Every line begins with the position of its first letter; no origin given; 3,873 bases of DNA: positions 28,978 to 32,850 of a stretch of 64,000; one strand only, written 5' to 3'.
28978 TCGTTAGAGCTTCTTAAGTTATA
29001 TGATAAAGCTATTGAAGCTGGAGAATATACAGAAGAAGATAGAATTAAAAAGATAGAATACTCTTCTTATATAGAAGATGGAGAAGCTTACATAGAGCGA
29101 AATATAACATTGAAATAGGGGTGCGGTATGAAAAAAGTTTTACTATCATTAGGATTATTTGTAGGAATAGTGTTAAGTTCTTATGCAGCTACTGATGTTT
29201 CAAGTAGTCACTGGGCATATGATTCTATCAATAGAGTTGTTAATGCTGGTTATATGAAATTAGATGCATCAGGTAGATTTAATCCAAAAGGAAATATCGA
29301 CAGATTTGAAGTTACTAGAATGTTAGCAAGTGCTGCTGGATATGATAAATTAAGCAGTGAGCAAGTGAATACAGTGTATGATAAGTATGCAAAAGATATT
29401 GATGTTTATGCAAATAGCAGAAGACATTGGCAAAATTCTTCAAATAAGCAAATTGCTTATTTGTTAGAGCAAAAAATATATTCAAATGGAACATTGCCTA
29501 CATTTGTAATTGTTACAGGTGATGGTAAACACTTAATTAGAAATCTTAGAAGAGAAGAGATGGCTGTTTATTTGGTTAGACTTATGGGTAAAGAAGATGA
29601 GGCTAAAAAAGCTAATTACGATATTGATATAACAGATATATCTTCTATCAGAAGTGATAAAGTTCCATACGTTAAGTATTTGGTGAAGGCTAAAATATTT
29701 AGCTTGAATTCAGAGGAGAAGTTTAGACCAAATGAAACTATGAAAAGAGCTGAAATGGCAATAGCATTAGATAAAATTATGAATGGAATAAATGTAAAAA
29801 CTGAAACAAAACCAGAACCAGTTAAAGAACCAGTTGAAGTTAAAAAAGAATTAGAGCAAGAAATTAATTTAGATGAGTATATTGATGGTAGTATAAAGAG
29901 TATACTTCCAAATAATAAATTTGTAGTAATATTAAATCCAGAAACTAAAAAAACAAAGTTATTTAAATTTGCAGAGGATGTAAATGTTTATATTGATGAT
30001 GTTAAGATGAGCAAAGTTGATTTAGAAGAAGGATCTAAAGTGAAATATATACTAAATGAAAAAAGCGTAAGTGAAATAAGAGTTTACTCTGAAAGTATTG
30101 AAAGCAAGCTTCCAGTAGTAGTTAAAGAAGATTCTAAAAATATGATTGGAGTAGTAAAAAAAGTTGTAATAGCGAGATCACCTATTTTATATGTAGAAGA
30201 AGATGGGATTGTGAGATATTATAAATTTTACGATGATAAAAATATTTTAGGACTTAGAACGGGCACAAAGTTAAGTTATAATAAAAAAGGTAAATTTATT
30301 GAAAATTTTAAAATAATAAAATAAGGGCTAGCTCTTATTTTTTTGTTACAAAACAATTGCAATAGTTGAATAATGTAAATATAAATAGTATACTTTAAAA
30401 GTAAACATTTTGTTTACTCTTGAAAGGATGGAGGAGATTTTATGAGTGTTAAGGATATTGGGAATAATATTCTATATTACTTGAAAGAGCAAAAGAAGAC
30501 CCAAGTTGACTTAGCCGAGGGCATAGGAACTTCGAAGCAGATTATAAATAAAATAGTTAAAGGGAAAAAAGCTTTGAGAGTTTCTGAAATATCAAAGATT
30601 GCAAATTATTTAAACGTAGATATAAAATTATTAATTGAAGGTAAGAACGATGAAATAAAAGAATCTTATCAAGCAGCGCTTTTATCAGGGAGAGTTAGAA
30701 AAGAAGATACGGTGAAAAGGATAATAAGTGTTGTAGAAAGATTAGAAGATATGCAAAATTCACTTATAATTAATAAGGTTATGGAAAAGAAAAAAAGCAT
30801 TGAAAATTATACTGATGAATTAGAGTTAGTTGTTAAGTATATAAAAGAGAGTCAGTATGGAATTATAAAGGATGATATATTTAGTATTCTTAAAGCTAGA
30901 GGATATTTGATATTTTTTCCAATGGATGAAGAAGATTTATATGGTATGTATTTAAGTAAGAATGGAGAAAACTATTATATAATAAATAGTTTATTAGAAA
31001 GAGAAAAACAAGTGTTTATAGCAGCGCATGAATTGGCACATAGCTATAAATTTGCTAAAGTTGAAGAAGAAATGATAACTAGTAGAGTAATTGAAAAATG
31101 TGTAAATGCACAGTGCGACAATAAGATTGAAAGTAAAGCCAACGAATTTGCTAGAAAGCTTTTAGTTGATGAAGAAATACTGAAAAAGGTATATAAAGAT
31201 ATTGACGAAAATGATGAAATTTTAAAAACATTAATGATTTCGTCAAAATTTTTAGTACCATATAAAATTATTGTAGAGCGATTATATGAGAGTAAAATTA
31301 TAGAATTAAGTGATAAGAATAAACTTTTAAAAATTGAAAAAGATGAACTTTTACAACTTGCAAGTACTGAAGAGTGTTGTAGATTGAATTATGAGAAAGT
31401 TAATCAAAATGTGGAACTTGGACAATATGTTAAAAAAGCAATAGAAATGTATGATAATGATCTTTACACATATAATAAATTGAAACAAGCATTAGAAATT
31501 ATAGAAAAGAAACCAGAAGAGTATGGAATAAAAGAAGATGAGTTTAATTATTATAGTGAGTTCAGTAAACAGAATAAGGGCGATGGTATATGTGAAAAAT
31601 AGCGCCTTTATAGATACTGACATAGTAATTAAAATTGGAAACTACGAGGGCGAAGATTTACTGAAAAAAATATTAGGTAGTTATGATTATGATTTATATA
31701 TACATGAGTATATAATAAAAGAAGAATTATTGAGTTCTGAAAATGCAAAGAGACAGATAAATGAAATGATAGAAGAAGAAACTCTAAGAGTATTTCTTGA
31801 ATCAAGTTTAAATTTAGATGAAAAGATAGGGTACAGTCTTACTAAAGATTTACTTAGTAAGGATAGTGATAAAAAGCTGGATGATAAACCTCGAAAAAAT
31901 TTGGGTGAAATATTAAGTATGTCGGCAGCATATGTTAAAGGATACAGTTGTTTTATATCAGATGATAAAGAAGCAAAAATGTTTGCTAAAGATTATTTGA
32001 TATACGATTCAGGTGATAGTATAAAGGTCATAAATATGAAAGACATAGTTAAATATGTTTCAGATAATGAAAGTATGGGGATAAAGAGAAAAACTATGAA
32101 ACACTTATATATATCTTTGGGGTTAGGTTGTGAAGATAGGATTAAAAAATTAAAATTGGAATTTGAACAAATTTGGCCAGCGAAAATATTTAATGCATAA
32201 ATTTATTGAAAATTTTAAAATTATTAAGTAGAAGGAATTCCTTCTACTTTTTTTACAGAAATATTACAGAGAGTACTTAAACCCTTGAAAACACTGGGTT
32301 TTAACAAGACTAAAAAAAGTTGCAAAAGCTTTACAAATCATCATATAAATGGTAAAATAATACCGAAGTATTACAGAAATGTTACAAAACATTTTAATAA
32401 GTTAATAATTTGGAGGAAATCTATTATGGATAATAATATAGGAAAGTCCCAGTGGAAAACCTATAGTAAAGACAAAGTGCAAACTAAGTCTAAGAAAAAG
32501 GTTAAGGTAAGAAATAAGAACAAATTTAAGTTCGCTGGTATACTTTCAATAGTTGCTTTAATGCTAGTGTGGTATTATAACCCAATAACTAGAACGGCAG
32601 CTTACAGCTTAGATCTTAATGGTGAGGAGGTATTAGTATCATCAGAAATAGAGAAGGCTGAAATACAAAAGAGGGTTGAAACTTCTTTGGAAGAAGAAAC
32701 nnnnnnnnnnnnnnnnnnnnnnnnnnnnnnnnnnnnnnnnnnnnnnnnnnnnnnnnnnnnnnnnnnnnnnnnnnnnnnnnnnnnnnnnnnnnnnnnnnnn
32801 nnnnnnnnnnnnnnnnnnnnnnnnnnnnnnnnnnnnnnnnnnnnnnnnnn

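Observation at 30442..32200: Two-gene module: XRE-HTH/ImmA(M78) metallopeptidase fusion translationally coupled to a PIN-like protein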

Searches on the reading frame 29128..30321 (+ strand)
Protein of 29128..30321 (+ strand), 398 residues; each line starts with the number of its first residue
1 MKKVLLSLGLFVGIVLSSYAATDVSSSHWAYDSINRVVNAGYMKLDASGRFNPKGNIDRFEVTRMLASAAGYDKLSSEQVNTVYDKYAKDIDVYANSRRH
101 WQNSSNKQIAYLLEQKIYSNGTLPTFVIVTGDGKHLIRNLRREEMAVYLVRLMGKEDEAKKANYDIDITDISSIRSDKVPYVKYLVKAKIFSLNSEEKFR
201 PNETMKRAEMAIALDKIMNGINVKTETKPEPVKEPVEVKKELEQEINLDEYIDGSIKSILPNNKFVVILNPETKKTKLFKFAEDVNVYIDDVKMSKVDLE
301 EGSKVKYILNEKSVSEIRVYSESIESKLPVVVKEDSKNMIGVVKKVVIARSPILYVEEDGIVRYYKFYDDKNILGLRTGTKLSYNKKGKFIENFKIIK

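Call 46: search_protein_families(library=pfam, proteins=[window:29128-30321:+], max_evalue=0.001)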
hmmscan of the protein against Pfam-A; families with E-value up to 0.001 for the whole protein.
window:29128-30321:+ (398 aa): 1 family
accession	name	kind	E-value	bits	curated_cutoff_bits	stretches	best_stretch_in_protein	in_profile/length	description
PF00395.25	SLH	-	1.5e-19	70.1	20.8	2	22-62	3-43/44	S-layer homology domain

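Call 48: find_related_loci(query=window:29128-30321:+, collection=genome_contigs, flank=6000)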
Query window:29128-30321:+ (398 aa) in genome_contigs; peptide patterns used: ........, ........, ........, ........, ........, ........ (x = any residue, [..] = any of these).
202 stretches matched a pattern; 115 encode a relative of the query (tblastn E <= 1e-3); the best 80 are kept; 76 distinct loci.
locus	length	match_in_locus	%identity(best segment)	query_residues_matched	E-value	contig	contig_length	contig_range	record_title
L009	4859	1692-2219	28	23-212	2e-12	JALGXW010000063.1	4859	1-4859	MAG: Candidatus Hebobacterum abditum isolate M3-44_Bin_391 M3-44_Bin_391_scaffold_103414, whole genome shotgun sequence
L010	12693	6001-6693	26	4-248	4e-12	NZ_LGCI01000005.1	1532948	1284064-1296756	Lysinibacillus macroides strain DSM 54 Scaffold1, whole genome shotgun sequence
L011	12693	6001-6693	26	4-248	1e-11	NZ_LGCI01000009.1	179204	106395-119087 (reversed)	Lysinibacillus macroides strain DSM 54 Scaffold9, whole genome shotgun sequence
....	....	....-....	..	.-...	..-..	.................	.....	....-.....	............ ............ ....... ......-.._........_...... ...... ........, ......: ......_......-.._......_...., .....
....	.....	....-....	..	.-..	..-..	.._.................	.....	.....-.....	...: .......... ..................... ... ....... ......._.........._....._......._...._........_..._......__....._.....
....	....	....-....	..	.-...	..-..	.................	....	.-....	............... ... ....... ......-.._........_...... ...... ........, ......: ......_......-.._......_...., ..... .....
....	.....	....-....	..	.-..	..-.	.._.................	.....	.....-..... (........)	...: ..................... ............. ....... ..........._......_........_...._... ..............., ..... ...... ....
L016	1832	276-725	29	1-131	9e-10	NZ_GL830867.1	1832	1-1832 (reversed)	Phascolarctobacterium succinatutens YIT 12067 Scfld55, whole genome shotgun sequence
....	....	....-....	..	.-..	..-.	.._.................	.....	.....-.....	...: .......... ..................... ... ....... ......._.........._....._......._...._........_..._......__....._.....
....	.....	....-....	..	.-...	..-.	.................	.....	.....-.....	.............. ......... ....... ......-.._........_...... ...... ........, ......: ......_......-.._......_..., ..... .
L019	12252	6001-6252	35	2-78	2e-9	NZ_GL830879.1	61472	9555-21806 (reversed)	Phascolarctobacterium succinatutens YIT 12067 Scfld68, whole genome shotgun sequence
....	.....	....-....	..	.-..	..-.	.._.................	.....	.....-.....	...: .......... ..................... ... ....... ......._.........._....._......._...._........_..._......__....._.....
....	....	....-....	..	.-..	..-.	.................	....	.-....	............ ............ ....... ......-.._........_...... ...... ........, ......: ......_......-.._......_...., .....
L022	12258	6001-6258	37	1-78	3e-9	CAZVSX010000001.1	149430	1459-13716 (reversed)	MAG TPA_asm: uncultured Phascolarctobacterium sp. isolate binchicken_co370_222 genome assembly, contig: NODE_134_length_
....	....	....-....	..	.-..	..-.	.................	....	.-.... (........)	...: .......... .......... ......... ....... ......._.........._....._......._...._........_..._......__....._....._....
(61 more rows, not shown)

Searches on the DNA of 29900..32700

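Call 80: search_rna_families(source=window, start=29900, end=32700, threshold=evalue, max_evalue=1)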
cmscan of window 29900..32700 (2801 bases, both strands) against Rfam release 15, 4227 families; matches with E-value up to 1: 1.
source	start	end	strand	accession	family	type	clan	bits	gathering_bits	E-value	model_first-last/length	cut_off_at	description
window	31203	31245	+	RF00356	snoR32_R81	Gene; snRNA; snoRNA; CD-box;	-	28.5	45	0.39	1-98/98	no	Small nucleolar RNA R32/R81/Z41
